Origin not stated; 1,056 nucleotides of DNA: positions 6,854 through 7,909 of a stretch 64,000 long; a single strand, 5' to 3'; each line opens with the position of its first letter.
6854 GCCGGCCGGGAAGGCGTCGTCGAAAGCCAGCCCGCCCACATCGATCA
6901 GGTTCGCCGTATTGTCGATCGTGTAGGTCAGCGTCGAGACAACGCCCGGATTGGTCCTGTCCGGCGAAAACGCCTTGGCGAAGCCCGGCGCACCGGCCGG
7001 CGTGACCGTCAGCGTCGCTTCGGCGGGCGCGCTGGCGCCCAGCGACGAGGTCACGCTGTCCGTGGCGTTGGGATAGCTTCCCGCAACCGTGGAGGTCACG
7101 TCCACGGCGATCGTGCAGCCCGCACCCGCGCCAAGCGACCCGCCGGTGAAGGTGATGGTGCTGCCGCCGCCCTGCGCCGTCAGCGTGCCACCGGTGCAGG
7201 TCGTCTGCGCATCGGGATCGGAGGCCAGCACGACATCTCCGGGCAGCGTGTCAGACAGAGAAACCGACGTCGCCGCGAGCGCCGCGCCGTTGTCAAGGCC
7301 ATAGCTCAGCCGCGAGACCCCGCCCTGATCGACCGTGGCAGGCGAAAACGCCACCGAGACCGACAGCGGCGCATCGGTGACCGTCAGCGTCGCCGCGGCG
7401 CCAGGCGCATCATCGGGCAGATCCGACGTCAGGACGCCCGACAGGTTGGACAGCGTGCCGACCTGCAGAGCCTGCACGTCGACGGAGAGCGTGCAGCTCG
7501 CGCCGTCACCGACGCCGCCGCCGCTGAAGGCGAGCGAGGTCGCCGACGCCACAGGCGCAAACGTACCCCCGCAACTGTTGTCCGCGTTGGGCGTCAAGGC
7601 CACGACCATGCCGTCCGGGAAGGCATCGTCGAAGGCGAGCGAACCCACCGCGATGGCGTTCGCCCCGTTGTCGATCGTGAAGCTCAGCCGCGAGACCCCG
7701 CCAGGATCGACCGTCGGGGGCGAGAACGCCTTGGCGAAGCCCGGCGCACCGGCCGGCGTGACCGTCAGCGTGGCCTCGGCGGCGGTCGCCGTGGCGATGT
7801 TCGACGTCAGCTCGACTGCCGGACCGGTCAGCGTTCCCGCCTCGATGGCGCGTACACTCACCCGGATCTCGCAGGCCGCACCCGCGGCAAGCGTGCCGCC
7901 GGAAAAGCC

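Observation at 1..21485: Two tandem giant DUF11-repeat surface proteins, one a complete autotransporter with an Ig-like rather than beta-helical passenger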

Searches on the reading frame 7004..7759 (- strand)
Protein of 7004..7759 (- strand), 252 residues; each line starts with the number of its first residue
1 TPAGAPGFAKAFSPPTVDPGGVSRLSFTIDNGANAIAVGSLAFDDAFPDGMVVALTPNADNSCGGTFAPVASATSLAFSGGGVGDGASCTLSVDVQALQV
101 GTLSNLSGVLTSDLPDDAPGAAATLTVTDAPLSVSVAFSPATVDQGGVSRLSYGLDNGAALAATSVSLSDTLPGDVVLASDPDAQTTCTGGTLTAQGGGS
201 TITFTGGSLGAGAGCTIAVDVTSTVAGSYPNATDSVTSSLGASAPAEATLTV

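Call 31: search_solved_structures(query=window:7004-7759:-, max_evalue=10, show_alignments=3)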
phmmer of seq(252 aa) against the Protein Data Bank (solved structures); distinct sequences matched with E-value up to 10: 0.

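Call 45: predict_structure(alignment_id=A3)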
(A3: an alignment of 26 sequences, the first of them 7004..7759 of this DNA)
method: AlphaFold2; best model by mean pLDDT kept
length: 252 residues; sequences in the alignment: 26
mean_pLDDT: 96.5   pTM: 0.83
mean pLDDT of the five models: 96.5, 96.5, 96.2, 94.6, 93.5
residues with pLDDT >= 90: 247; 70-90: 4; 50-70: 1; < 50: 0
segments of 3 or more residues with pLDDT < 50: none
pLDDT, mean of each block of 10 residues (from residue 1): 89 97 98 95 98 95 96 98 97 97 98 96 97 98 97 97 97 96 96 97 97 97 97 97 97 97
secondary structure, 60 per line:
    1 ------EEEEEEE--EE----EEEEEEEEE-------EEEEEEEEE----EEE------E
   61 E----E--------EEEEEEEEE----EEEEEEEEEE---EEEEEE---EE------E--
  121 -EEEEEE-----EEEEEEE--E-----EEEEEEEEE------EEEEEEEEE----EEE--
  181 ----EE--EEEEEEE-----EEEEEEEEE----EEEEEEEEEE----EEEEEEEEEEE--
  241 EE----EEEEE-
elements in order: E7-13 E22-30 E38-46 E51-53 E75-83 E88-97 E101-106 E122-127 E133-139 E148-156 E163-171 E176-178 E189-195 E201-209 E214-223 E228-238 E247-251

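Call 48: fold_search(model_id=the predicted structure, library=pdb)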
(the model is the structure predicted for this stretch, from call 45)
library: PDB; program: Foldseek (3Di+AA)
matches with E <= 10: 1939; with E <= 0.001: 475
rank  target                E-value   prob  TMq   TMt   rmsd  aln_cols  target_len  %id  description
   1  8xen_A                5.2e-11  1.00  0.50  0.19   7.5       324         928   10  Cryo-EM structure of integrin ITGAV/ITGB3 complex, conformation 4 (released 2024-12-18)
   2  4o02_A                6.1e-11  1.00  0.50  0.18   7.8       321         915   12  AlphaVBeta3 integrin in complex with monoclonal antibody FAB fragment. (released 2014-04-02)
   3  8xez_A                1.4e-10  1.00  0.47  0.17   8.0       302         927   12  Cryo-EM structure of integrin ITGAV/ITGB3 complex, conformation 5 (released 2024-12-18)
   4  9e8a_A                1.8e-10  1.00  0.49  0.19   7.3       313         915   10  Integrin aIIbb3 bent conformation from human platelet membrane crude preparation (released 2025-10-15)
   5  8t2v_A                3.2e-10  1.00  0.50  0.18   7.4       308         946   11  Cryo-EM Structures of Full-length Integrin alphaIIbbeta3 in Native Lipids (released 2023-07-26)
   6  4g1e_A                4.4e-10  1.00  0.45  0.16   8.7       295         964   12  Crystal structure of integrin alpha V beta 3 with coil-coiled tag. (released 2012-12-12)
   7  4mmz_A                5.8e-10  1.00  0.53  0.19   7.4       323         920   12  Integrin AlphaVBeta3 ectodomain bound to an antagonistic tenth domain of Fibronectin (released 2014-03-26)
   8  4mmx_A                6.1e-10  1.00  0.52  0.19   7.4       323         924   11  Integrin AlphaVBeta3 ectodomain bound to the tenth domain of Fibronectin (released 2014-03-26)
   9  3fcs_A                6.4e-10  1.00  0.48  0.18   7.5       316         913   10  Structure of complete ectodomain of integrin aIIBb3 (released 2009-01-20)
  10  6avu_A                7.5e-10  1.00  0.52  0.19   7.8       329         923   11  Human alpha-V beta-3 Integrin (open conformation) in complex with the therapeutic antibody LM609 (released 2017-11-01)
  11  7nxd_A                7.5e-10  1.00  0.49  0.19   7.7       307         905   11  Cryo-EM structure of human integrin alpha5beta1 in the half-bent conformation (released 2021-08-25)
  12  1jv2_A                8.8e-10  1.00  0.53  0.19   7.3       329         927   11  CRYSTAL STRUCTURE OF THE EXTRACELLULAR SEGMENT OF INTEGRIN ALPHAVBETA3 (released 2001-10-17)
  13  3fcs_C                1.1e-09  1.00  0.51  0.19   7.1       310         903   10  Structure of complete ectodomain of integrin aIIBb3 (released 2009-01-20)
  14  4g1m_A                1.1e-09  1.00  0.52  0.19   6.9       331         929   10  Re-refinement of alpha V beta 3 structure (released 2012-12-12)
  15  8xei_A                1.9e-09  1.00  0.51  0.19   7.2       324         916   10  Cryo-EM structure of integrin ITGAV/ITGB3 complex, conformation 1 (released 2024-12-18)
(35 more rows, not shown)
